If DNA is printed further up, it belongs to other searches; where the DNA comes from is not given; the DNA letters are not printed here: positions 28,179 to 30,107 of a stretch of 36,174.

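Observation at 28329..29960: Single-chain MutS-like + MutE-like protein with a C-x-H-x-x-G in place of the D-x-H-x-x-G cobalamin motif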

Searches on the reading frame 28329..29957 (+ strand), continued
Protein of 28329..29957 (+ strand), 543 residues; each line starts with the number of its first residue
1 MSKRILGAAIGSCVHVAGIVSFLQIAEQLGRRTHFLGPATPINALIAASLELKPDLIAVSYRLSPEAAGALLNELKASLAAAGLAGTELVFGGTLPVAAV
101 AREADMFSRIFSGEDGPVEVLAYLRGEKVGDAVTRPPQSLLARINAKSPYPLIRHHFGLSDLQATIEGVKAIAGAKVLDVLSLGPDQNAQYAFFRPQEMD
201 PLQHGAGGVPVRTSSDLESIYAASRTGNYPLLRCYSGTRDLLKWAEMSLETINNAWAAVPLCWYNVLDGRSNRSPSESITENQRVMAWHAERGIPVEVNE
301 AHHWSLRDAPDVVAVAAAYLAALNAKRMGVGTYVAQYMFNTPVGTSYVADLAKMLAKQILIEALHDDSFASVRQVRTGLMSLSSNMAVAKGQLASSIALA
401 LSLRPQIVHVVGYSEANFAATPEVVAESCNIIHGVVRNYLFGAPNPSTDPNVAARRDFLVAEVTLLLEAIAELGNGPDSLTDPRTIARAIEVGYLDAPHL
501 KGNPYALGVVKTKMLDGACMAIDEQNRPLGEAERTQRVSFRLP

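Call 42: find_encoding_contigs(protein=P0150, flank=7000, max_places=2)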
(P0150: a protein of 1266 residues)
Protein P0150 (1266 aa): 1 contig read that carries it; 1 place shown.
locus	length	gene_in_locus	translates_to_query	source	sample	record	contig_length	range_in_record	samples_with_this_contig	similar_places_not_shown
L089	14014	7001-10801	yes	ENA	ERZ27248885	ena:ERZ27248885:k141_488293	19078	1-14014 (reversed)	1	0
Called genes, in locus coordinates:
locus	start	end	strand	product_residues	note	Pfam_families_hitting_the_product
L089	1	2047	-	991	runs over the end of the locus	PF01139:RtcB, PF14890:Intein_splicing, PF01139:RtcB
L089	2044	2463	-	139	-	PF01951:Archease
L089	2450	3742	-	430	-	PF08245:Mur_ligase_M, PF02875:Mur_ligase_C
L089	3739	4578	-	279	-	PF02388:FemAB, PF13480:Acetyltransf_6, PF02388:FemAB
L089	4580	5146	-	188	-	PF01330:RuvA_N, PF00633:HHH (faint), PF14520:HHH_5, PF07499:RuvA_C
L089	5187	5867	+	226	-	PF01509:TruB_N, PF16198:TruB_C_2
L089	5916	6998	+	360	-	PF01210:NAD_Gly3P_dh_N, PF02558:ApbA (weak), PF03807:F420_oxidored (weak), PF02317:Octopine_DH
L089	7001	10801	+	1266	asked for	PF13941:MutL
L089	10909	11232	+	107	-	PF01649:Ribosomal_S20p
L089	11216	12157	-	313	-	PF06144:DNA_pol3_delta, PF21694:DNA_pol3_delta_C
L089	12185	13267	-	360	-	PF11258:DUF3048, PF17479:DUF3048_C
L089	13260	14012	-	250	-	?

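Call 59: search_protein_families(library=ncbifam, proteins=[L034:8971-10320:+, L026:9706-11208:+, L003:5331-6812:+, L009:9641-11002:+, L053:5850-6887:+], max_evalue=0.00001)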
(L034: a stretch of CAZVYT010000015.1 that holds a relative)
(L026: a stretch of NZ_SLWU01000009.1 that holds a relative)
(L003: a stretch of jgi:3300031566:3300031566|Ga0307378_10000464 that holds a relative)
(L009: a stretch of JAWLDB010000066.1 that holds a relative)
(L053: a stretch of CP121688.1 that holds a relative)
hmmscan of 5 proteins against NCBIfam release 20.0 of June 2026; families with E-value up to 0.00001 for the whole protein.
L034:8971-10320:+ (449 aa): 6 families
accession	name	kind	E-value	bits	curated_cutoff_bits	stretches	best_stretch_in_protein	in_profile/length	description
NF006949.0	PRK09431.1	equivalog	8.8e-96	321.6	499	1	75-442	130-521/554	asparagine synthase B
TIGR01536.1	asn_synth_AEB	equivalog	8.3e-68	229.6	267.1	3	117-290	200-377/517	asparagine synthase (glutamine-hydrolyzing)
TIGR03104.1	trio_amidotrans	equivalog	3e-45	154.5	570.1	3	133-293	221-389/589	N-acetylglutaminylglutamine amidotransferase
TIGR03108.1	eps_aminotran_1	hypoth_equivalog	1.7e-42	145.9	816.9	3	129-296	218-387/628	XrtA/PEP-CTERM system amidotransferase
NF033535.1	lass_lactam_cya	exception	6.5e-30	104.3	525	3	294-397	515-617/668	lasso peptide isopeptide bond-forming cyclase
NF033561.1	macrolact_Ik_Al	subfamily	4.6e-15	55.2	300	1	143-224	185-273/561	albusnodin/ikarugamycin family macrolactam cyclase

L026:9706-11208:+ (500 aa): 7 families
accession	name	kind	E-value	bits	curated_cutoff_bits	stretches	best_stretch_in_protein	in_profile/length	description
NF006949.0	PRK09431.1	equivalog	2.5e-144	481.9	499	1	18-494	16-522/554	asparagine synthase B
TIGR01536.1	asn_synth_AEB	equivalog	1.4e-98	331.2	267.1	3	169-344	204-383/517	asparagine synthase (glutamine-hydrolyzing)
TIGR03104.1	trio_amidotrans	equivalog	3.3e-60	203.9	570.1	3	193-335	236-383/589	N-acetylglutaminylglutamine amidotransferase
TIGR03108.1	eps_aminotran_1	hypoth_equivalog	6.9e-60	203.4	816.9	3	19-161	17-169/628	XrtA/PEP-CTERM system amidotransferase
NF033535.1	lass_lactam_cya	exception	2.9e-40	138.5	525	2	18-167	15-177/668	lasso peptide isopeptide bond-forming cyclase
NF033561.1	macrolact_Ik_Al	subfamily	2.6e-08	32.9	300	0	195-278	189-279/561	albusnodin/ikarugamycin family macrolactam cyclase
TIGR01134.1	purF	equivalog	1.3e-06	28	350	1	72-182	101-224/432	amidophosphoribosyltransferase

L003:5331-6812:+ (493 aa): 8 families
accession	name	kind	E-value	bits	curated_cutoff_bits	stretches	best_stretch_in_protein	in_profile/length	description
NF006949.0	PRK09431.1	equivalog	3.1e-133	445.2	499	1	1-484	1-513/554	asparagine synthase B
TIGR01536.1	asn_synth_AEB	equivalog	6.4e-100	335.6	267.1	3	159-339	197-379/517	asparagine synthase (glutamine-hydrolyzing)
TIGR03104.1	trio_amidotrans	equivalog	1.4e-56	191.9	570.1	3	12-156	16-166/589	N-acetylglutaminylglutamine amidotransferase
TIGR03108.1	eps_aminotran_1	hypoth_equivalog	2e-56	192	816.9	3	12-157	17-168/628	XrtA/PEP-CTERM system amidotransferase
NF033535.1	lass_lactam_cya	exception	1.3e-46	159.4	525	3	11-156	11-166/668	lasso peptide isopeptide bond-forming cyclase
NF033561.1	macrolact_Ik_Al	subfamily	3.6e-16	58.9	300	1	159-270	155-272/561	albusnodin/ikarugamycin family macrolactam cyclase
TIGR01134.1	purF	equivalog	2.9e-09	36.8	350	1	71-183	103-227/432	amidophosphoribosyltransferase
TIGR00364.1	TIGR00364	equivalog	7.1e-06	25.7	150.3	0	220-270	3-55/201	7-cyano-7-deazaguanine synthase QueC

L009:9641-11002:+ (453 aa): 3 families
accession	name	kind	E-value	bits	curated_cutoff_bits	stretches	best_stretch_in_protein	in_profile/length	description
NF040745.1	accessory_GlmL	equivalog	2.2e-149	498.2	475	1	4-447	2-457/459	methylaspartate mutase accessory protein GlmL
TIGR01319.1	glmL_fam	subfamily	1e-102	344.4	204.05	1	7-446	2-454/456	GlmL family protein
NF040744.1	ornith_Or-4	equivalog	1.7e-97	326.9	600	1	4-447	4-447/448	GlmL-related ornithine degradation protein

L053:5850-6887:+ (345 aa): 39 families (the best 25 are shown)
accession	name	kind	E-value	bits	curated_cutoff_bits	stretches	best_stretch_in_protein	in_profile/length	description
NF002378.0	PRK01372.1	subfamily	1e-61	208.3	243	1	39-322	34-301/305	D-alanine--D-alanine ligase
TIGR01205.1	D_ala_D_alaTIGR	subfamily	1.9e-54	184.8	245.65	1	34-321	49-316/318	D-alanine--D-alanine ligase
NF002528.0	PRK01966.1-4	subfamily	1.7e-48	165.3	262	1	28-325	64-361/366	D-alanine--D-alanine ligase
NF011169.0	PRK14571.1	equivalog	1.7e-47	162.2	404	1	36-324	24-297/300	D-alanyl-alanine synthetase A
NF002527.0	PRK01966.1-3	equivalog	7.3e-43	147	310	1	18-315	31-321/332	D-alanine--D-alanine ligase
NF002526.0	PRK01966.1-2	equivalog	2.1e-38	132.1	449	1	30-328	58-353/362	D-alanine--D-alanine ligase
NF000091.3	D_ala_D_ser_VanG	exception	2.2e-38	132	495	1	25-321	50-342/344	D-alanine--D-serine ligase VanG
NF002525.0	PRK01966.1-1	equivalog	3.5e-37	128.2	457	1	62-327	97-355/364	D-alanine--D-alanine ligase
NF000206.1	D_ala_D_lac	equivalog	2.5e-35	122.1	550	1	60-320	87-338/342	D-alanine--(R)-lactate ligase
NF011170.0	PRK14572.1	equivalog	3.8e-33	115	489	1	32-322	64-345/351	D-alanyl-alanine synthetase A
NF011168.0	PRK14570.1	equivalog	1.5e-30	106.8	505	1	41-323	65-347/364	D-alanyl-alanine synthetase A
NF012215.1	D_ala_D_lac_VanD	exception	2.4e-30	106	700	1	63-323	90-341/343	D-alanine--(R)-lactate ligase VanD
NF000207.3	D_ala_D_ser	equivalog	5.9e-30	104.6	520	1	17-320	41-337/342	D-alanine--D-serine ligase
NF002529.0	PRK01966.1-5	equivalog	6.5e-30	104.2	472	1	65-321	87-335/348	D-alanine--D-alanine ligase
NF000372.1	D_ala_D_lac_VanI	exception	2.3e-29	102.8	700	1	62-316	89-334/341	D-alanine--(R)-lactate ligase VanI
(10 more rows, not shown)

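Call 63: find_encoding_contigs(protein=P0192, flank=8000, max_places=3)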
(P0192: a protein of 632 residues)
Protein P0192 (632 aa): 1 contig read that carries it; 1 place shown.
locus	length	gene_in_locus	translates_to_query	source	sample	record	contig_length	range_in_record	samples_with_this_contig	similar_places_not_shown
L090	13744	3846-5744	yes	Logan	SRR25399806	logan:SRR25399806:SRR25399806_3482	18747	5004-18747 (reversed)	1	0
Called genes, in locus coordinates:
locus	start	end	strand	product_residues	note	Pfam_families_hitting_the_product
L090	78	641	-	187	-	PF08207:EFP_N, PF01132:EFP, PF09285:Elong-fact-P_C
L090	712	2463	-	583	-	PF00884:Sulfatase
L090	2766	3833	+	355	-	PF01210:NAD_Gly3P_dh_N, PF01408:GFO_IDH_MocA (faint), PF02558:ApbA, PF03446:NAD_binding_2, PF03721:UDPG_MGDP_dh_N (weak), PF03807:F420_oxidored, PF02317:Octopine_DH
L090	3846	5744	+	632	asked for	-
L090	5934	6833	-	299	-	PF01116:F_bP_aldolase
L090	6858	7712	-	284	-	PF01116:F_bP_aldolase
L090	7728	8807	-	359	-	PF02378:PTS_EIIC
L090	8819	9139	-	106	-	PF02302:PTS_IIB, PF25554:PTS_EIIB_BC_N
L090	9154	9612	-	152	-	PF00359:PTS_EIIA_2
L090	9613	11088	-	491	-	PF08279:HTH_11, PF08280:HTH_Mga (faint), PF05043:Mga, PF00874:PRD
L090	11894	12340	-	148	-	-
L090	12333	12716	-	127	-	PF13304:AAA_21 (weak)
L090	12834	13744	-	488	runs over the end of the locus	PF00251:Glyco_hydro_32N, PF04616:Glyco_hydro_43 (faint), PF08244:Glyco_hydro_32C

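Call 64: find_encoding_contigs(protein=P0179, flank=8000, max_places=3)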
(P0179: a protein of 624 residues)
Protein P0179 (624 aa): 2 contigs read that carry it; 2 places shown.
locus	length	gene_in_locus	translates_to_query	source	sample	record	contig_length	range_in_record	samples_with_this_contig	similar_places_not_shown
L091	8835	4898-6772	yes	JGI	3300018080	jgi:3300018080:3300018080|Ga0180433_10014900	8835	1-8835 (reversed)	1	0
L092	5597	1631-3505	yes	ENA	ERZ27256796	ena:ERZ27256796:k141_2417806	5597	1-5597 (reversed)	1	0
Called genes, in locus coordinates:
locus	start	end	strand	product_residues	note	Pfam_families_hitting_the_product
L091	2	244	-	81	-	?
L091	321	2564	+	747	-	-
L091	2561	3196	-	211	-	PF01170:UPF0020, PF13489:Methyltransf_23 (weak), PF03602:Cons_hypoth95, PF05175:MTS, PF06325:PrmA, PF13847:Methyltransf_31, PF13649:Methyltransf_25, PF08241:Methyltransf_11 (weak), +1 more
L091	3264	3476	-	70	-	-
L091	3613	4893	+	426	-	PF02317:Octopine_DH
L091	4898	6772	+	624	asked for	PF02310:B12-binding (weak)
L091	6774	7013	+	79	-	-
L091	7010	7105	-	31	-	-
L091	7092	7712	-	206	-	PF01909:NTP_transf_2 (faint), PF18765:Polbeta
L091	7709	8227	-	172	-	PF05168:HEPN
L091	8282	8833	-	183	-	?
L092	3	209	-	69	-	?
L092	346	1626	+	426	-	PF02317:Octopine_DH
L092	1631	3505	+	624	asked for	PF02310:B12-binding (weak)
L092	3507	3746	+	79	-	-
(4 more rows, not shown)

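Call 67: search_protein_families(library=pfam, alignment_id=A1, max_evalue=0.01)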
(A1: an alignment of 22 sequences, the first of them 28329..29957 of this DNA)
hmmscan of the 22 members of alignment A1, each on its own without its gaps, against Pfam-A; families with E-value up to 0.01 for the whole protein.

A. member 1, window:28329-29957:+ (543 aa): 2 families
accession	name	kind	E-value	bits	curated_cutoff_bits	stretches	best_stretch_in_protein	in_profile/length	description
PF02310.24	B12-binding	-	2.2e-07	31.1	32.1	1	4-102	2-97/121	B12 binding domain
PF06368.17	Met_asp_mut_E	-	3e-05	23.1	26.6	1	281-530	155-398/441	Methylaspartate mutase E chain (MutE)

B. families by the number of members that match (of 22 scanned): 3 families
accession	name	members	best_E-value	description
PF02310.24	B12-binding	22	9.7e-13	B12 binding domain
PF06368.17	Met_asp_mut_E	10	2.6e-08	Methylaspartate mutase E chain (MutE)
PF08793.15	2C_adapt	1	0.0055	2-cysteine adaptor domain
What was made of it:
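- On Corrinoid methyltransferase / methionine synthase B12 module: No such Pfam hit in 22 members (call 67).
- Checked: Across the 22-sequence family alignment, 22/22 match B12-binding and 10/22 match MutE, best E 2.6e-8 (call 67).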
